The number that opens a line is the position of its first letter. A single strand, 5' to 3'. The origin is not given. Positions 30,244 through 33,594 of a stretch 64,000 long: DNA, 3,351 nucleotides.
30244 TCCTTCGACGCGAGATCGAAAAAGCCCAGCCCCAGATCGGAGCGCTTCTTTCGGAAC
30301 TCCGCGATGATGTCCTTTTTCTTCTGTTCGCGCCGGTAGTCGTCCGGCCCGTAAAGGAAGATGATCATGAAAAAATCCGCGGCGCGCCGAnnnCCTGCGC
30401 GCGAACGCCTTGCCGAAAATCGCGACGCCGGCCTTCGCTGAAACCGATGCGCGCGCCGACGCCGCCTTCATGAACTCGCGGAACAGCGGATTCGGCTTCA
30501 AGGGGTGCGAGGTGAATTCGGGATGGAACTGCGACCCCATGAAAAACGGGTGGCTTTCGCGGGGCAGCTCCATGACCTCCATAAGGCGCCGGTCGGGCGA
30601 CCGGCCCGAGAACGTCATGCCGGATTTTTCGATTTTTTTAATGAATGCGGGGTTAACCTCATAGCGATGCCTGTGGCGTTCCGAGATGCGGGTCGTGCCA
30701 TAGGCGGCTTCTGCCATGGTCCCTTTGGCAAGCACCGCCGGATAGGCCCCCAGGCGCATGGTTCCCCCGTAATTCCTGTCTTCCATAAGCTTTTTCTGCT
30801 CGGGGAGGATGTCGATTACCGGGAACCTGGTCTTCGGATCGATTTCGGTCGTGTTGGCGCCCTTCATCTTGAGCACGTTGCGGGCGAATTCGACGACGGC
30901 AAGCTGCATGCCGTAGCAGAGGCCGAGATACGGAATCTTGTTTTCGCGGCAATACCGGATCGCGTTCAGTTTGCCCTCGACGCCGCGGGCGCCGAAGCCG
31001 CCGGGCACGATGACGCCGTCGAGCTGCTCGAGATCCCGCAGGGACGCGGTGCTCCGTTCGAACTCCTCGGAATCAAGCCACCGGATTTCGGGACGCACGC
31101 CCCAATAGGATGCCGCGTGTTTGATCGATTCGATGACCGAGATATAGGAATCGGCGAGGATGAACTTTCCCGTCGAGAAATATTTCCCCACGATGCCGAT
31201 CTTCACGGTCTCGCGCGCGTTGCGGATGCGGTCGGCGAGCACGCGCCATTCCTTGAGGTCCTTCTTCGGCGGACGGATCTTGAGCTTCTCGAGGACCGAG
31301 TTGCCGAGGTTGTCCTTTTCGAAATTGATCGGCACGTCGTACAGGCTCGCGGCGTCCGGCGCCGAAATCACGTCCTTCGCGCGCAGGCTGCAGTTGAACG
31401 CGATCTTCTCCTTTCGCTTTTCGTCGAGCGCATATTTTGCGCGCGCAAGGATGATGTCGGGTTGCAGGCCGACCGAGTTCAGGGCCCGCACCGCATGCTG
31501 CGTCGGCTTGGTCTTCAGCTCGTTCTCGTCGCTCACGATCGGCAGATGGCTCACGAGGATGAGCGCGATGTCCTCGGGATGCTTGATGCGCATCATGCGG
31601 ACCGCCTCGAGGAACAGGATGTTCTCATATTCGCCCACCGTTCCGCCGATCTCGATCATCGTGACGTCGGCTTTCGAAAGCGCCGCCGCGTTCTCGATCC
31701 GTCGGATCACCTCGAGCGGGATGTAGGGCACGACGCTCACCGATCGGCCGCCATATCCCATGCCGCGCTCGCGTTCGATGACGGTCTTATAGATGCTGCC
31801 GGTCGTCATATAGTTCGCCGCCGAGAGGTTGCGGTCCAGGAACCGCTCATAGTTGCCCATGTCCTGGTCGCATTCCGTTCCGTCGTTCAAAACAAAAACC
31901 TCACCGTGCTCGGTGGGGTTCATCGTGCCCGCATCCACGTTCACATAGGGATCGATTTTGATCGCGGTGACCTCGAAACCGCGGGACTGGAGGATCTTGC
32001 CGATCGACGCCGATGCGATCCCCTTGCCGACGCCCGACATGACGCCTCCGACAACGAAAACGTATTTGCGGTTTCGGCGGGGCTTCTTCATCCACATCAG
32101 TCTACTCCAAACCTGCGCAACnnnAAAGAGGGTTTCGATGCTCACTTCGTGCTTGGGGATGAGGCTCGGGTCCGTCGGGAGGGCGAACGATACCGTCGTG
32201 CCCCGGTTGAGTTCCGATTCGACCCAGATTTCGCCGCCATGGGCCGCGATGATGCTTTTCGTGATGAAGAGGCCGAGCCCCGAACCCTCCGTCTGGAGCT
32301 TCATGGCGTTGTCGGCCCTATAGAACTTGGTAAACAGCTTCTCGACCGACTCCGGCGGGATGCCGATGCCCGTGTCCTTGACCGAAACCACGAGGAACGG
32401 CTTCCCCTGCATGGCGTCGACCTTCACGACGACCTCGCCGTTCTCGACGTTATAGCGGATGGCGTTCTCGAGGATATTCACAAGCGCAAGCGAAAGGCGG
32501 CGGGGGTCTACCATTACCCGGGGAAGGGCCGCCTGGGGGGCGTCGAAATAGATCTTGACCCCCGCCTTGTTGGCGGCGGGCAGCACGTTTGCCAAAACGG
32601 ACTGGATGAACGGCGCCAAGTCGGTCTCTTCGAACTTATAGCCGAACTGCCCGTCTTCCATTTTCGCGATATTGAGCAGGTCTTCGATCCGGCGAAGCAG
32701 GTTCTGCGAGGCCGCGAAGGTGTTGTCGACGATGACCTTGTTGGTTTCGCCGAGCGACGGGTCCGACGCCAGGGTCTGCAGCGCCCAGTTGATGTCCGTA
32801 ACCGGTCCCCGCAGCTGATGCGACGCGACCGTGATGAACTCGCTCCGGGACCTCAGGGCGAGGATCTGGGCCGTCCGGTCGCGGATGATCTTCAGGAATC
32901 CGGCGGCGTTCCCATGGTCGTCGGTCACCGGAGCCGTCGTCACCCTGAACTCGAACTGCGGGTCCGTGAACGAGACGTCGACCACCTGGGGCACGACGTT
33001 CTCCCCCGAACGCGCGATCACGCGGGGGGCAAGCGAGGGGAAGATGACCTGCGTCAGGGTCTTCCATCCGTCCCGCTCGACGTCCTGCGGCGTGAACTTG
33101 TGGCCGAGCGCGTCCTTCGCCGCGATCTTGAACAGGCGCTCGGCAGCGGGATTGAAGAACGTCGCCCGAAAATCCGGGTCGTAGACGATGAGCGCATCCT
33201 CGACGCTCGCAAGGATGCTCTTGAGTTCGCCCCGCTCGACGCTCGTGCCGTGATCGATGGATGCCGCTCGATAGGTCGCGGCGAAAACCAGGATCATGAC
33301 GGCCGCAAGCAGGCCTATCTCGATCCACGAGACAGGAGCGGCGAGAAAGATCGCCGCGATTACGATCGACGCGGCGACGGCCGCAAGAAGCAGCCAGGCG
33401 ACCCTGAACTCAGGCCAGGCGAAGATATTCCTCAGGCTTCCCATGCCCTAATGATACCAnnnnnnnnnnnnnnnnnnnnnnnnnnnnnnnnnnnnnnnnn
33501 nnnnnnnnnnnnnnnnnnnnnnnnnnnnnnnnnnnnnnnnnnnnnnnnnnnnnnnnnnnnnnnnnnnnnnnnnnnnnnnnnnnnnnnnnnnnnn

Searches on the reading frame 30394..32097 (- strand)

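Call 28: search_protein_families(library=pfam, proteins=[window:30394-32097:-])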
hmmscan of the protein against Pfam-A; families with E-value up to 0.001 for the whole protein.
window:30394-32097:- (568 aa): 4 families
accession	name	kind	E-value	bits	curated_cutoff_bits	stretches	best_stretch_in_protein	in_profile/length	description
PF06418.20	CTP_synth_N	-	1.3e-101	339.9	26.1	1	11-274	1-265/265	CTP synthase N-terminus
PF00117.34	GATase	-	1.9e-39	135.7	22.8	1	314-544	2-189/190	Glutamine amidotransferase class-I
PF01656.29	CbiA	-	2.9e-05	24.4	25.4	1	16-139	3-54/125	CobQ/CobB/MinD/ParA nucleotide binding domain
PF07722.19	Peptidase_C26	-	0.00056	20.2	20.5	0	378-527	96-219/219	Peptidase C26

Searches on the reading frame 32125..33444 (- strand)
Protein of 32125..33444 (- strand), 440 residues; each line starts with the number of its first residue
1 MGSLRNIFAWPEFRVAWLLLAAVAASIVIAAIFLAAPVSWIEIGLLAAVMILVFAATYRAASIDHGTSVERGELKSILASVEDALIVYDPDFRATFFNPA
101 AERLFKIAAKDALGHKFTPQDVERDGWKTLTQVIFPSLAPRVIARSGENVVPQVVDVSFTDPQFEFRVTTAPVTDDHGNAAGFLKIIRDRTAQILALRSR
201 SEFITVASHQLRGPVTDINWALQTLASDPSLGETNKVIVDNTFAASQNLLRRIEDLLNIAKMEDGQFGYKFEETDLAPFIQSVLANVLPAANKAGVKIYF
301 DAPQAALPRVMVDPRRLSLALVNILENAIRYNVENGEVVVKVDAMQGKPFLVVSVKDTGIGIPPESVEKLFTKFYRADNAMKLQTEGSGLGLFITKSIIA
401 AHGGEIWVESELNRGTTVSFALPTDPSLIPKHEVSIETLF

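Call 28: search_protein_families(library=pfam, proteins=[window:32125-33444:-])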
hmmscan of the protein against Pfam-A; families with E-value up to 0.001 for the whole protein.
window:32125-33444:- (440 aa): 5 families
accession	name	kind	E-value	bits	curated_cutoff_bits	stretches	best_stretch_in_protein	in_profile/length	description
PF02518.31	HATPase_c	-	2.2e-29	102.6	26.4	1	313-425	2-110/111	Histidine kinase-, DNA gyrase B-, and HSP90-like ATPase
PF00512.31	HisKA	-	9.9e-09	35.6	26.9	1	199-265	1-66/66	His Kinase A (phospho-acceptor) domain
PF08448.16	PAS_4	-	3.7e-07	30.8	23.1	1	79-193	2-108/110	PAS fold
PF00989.32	PAS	-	4.6e-06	27.1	22.6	0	73-115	2-44/113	PAS fold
PF13426.13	PAS_9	-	5.2e-05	23.9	27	1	83-191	2-102/103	PAS domain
